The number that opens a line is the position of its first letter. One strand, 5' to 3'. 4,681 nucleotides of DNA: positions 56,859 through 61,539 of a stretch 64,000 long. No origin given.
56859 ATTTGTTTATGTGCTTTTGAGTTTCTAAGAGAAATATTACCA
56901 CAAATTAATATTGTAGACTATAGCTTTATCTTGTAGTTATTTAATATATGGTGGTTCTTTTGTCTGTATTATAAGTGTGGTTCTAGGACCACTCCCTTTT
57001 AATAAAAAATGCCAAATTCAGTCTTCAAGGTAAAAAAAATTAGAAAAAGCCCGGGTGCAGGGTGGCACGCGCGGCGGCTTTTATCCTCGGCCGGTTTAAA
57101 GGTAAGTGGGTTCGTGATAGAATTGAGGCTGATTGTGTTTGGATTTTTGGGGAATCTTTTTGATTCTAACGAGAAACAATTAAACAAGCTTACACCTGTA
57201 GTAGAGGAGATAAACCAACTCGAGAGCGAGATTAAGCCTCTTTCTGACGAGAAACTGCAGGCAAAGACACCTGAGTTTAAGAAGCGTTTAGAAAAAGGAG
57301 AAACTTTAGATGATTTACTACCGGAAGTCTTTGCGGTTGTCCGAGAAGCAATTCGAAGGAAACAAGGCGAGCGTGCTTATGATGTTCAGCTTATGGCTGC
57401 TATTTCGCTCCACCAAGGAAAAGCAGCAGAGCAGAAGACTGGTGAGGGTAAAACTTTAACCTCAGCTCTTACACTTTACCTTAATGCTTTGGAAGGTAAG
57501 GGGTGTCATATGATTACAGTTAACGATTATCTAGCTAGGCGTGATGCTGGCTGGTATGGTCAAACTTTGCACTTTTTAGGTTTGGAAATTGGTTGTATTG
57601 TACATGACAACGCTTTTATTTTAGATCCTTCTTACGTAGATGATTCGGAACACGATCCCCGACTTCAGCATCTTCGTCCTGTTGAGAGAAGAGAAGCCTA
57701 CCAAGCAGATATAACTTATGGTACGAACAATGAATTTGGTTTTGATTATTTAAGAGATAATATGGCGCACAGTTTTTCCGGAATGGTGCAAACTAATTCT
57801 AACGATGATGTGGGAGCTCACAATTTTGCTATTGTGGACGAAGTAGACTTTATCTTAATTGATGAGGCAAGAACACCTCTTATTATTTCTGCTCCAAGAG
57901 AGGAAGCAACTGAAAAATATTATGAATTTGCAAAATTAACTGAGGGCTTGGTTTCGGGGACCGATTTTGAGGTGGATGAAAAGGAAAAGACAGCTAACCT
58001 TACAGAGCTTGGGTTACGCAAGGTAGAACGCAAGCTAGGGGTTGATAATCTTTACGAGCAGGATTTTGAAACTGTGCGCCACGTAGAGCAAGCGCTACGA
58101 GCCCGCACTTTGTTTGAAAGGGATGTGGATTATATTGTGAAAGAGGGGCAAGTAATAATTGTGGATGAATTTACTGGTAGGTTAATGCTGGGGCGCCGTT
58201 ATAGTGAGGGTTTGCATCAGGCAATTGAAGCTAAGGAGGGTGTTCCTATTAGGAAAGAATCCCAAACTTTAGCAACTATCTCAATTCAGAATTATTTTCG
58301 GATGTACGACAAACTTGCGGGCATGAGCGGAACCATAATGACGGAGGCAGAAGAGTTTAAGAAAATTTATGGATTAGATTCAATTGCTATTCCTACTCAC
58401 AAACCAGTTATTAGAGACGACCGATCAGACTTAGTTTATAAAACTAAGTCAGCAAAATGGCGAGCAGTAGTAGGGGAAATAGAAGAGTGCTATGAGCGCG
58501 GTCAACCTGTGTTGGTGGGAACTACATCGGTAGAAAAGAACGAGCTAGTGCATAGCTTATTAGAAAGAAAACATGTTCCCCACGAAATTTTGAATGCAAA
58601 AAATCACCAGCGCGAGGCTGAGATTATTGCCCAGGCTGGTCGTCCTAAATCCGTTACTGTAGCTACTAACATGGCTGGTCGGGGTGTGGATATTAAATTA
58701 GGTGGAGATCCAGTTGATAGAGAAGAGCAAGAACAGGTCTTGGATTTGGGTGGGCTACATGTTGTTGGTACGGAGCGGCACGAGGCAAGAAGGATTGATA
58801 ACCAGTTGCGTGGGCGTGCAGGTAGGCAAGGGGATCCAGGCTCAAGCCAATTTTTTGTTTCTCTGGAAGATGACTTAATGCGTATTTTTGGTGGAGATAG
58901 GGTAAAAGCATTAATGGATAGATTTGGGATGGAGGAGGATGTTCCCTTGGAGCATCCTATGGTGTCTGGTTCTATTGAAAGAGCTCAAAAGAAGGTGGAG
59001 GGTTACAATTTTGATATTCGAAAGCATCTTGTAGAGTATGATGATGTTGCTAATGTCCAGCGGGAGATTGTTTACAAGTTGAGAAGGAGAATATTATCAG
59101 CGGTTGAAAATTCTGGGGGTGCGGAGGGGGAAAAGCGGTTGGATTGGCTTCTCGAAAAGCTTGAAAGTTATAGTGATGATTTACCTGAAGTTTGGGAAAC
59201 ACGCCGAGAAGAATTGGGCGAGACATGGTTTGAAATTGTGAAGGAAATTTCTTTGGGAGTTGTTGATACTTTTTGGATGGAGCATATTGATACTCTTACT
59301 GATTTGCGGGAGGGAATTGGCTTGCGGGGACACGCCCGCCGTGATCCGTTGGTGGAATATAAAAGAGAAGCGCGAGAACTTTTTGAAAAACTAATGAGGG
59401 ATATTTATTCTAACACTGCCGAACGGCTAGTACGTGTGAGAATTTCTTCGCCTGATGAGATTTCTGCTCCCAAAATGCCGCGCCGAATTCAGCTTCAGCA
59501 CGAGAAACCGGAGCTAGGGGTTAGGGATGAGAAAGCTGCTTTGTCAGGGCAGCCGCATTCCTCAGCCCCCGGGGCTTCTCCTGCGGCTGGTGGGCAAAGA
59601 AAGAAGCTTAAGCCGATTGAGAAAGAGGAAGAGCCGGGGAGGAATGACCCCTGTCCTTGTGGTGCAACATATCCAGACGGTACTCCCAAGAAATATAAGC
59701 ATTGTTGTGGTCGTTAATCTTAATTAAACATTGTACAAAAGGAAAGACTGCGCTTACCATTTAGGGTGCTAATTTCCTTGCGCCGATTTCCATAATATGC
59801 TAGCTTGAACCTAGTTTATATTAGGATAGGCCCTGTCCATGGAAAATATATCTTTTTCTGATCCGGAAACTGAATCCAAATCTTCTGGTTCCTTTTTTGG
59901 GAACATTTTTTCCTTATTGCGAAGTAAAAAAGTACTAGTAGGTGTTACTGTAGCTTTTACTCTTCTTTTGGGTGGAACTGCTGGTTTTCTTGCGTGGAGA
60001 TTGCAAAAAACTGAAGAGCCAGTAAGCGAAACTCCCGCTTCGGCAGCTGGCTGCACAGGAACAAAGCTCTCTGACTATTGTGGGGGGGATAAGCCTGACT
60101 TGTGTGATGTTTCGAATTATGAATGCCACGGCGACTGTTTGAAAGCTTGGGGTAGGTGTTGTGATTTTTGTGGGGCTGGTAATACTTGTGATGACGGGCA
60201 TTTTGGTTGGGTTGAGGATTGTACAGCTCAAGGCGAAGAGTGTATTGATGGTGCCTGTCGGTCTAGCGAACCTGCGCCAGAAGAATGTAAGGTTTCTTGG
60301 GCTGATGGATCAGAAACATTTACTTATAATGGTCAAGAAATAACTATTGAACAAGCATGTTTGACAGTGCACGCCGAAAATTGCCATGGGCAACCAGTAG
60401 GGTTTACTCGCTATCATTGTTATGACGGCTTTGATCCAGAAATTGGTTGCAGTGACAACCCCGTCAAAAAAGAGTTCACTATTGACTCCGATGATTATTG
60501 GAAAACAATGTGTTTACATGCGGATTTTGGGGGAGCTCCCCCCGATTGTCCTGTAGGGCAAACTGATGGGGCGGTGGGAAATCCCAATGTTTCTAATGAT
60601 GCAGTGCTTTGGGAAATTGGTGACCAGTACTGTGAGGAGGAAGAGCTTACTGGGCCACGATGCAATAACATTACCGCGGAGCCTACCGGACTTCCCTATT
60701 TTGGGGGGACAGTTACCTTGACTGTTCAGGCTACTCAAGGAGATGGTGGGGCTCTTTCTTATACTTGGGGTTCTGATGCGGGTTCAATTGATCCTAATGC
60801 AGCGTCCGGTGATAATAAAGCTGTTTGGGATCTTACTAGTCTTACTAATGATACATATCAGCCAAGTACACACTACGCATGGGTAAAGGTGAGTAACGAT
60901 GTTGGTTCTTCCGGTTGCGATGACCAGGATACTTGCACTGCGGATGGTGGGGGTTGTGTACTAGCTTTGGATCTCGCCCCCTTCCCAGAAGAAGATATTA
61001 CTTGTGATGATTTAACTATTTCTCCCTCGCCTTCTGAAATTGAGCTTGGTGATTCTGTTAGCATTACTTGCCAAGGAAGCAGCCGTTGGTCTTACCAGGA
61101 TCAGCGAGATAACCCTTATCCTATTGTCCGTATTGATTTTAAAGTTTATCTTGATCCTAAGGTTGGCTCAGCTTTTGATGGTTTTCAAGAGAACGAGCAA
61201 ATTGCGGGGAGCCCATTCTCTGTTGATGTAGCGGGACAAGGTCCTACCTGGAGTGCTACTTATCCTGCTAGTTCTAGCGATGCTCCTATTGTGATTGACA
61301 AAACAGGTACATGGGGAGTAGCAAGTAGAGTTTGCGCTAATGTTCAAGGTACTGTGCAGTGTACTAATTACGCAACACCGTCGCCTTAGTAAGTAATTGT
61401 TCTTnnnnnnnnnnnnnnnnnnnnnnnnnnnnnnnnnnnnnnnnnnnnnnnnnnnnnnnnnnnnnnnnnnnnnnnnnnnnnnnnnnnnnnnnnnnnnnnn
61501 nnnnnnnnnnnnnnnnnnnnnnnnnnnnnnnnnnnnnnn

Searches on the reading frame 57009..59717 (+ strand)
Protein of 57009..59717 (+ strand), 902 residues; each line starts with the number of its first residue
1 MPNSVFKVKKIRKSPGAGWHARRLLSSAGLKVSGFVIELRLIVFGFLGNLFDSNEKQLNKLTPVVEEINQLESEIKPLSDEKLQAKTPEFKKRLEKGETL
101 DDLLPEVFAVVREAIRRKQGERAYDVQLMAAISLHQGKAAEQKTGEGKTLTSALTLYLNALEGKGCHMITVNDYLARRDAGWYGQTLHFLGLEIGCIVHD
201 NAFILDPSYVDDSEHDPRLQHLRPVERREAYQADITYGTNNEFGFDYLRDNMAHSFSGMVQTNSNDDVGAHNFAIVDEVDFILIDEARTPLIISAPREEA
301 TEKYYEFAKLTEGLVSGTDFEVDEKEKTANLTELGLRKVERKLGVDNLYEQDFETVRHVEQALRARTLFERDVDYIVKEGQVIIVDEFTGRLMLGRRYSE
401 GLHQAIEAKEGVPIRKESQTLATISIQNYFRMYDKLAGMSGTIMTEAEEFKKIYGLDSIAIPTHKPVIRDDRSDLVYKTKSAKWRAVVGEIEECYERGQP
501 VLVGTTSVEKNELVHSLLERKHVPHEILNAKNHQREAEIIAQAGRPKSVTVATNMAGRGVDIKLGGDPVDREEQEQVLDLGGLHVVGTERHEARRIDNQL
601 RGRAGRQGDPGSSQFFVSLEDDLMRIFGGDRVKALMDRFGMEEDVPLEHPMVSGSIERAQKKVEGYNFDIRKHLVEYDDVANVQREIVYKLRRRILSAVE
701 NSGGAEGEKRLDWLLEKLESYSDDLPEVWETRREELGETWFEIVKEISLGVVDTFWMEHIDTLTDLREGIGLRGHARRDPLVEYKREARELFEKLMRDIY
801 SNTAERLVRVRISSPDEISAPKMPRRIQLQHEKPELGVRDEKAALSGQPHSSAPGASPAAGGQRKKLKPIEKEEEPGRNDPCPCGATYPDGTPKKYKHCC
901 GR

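Call 20: find_related_loci(query=window:57009-59717:+, collection=genome_contigs, flank=10000)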
Query window:57009-59717:+ (902 aa) in genome_contigs; peptide patterns used: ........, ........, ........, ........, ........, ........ (x = any residue, [..] = any of these).
600 stretches matched a pattern (row limit reached: there are more); 600 encode a relative of the query (tblastn E <= 1e-3); the best 80 are kept; 80 distinct loci.
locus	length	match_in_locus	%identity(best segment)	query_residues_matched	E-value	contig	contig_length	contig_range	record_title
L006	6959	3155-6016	50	42-899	0e+0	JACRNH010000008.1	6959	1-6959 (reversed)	MAG: Candidatus Collierbacteria bacterium isolate NC_groundwater_1930_Pr3_S-0.2um_42_7 scaffold_176516, whole genome sho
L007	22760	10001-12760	50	43-902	0e+0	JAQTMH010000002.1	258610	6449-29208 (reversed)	MAG: Patescibacteria group bacterium isolate STA_36 NODE_85_length_258610_cov_5.218262_Sandtown_A, whole genome shotgun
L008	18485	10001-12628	48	43-901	0e+0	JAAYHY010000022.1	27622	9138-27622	MAG: Bacillota bacterium isolate AS09scLD_416 57904_AS09, whole genome shotgun sequence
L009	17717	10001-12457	50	35-900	0e+0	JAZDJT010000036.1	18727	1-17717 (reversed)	MAG: Patescibacteria group bacterium isolate MEGAHIT-group-0.50 k141_17933258, whole genome shotgun sequence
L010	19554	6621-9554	46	42-899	0e+0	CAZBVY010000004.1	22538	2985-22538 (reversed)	MAG TPA_asm: uncultured Pseudomonadales bacterium isolate binchicken_co212_140 genome assembly, contig: NODE_3196_length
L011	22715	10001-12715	46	43-900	0e+0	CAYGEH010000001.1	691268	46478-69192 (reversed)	MAG TPA_asm: uncultured Gammaproteobacteria bacterium isolate ERP113451_co2_205 genome assembly, contig: NODE_1_length_6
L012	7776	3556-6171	48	54-899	0e+0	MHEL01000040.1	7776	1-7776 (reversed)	MAG: Nitrospirae bacterium RBG_19FT_COMBO_42_15 rbg_19ft_combo_scaffold_17957, whole genome shotgun sequence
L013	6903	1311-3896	48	25-902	0e+0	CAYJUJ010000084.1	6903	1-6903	MAG TPA_asm: uncultured bacterium isolate ERP125453_co1_332 genome assembly, contig: NODE_13995_length_6903_cov_4.951665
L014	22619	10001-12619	47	43-902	0e+0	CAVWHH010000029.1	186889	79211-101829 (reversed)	MAG: uncultured delta proteobacterium isolate MFD01476.bin.1.214 genome assembly, contig: contig_21187, whole genome sho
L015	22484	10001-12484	50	41-902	0e+0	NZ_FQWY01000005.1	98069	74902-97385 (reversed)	Thermosyntropha lipolytica DSM 11003, whole genome shotgun sequence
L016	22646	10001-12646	49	46-902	0e+0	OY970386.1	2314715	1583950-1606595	MAG: uncultured Chloroflexia bacterium isolate MFD03726.bin.c.14 genome assembly, chromosome: 1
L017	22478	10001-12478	49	46-902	0e+0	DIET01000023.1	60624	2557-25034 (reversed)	MAG TPA_asm: Peptococcaceae bacterium UBA5767 UBA5767_contig_17635, whole genome shotgun sequence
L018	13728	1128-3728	49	43-902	0e+0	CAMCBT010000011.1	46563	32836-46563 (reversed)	MAG: uncultured Mitsuokella sp. isolate SRR15732367_bin.2_metaWRAP_v1.3_MAG genome assembly, contig: ERZ9426320.361, who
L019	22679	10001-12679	47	44-900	0e+0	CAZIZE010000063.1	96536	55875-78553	MAG TPA_asm: uncultured bacterium isolate binchicken_co219_16 genome assembly, contig: k141_15139, whole genome shotgun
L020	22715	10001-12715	47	32-902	0e+0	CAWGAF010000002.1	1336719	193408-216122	MAG: uncultured Chloroflexia bacterium isolate MFD04408.bin.2.19 genome assembly, contig: contig_36051, whole genome sho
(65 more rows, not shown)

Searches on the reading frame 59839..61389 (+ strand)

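Call 48: search_protein_families(library=pfam, proteins=[window:59839-61389:+], max_evalue=0.001)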
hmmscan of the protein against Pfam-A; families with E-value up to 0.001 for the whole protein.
window:59839-61389:+ (516 aa): 1 family
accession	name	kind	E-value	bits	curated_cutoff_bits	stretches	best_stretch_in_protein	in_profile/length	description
PF00801.26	PKD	-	0.00076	19.9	23.5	0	289-359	14-73/80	PKD domain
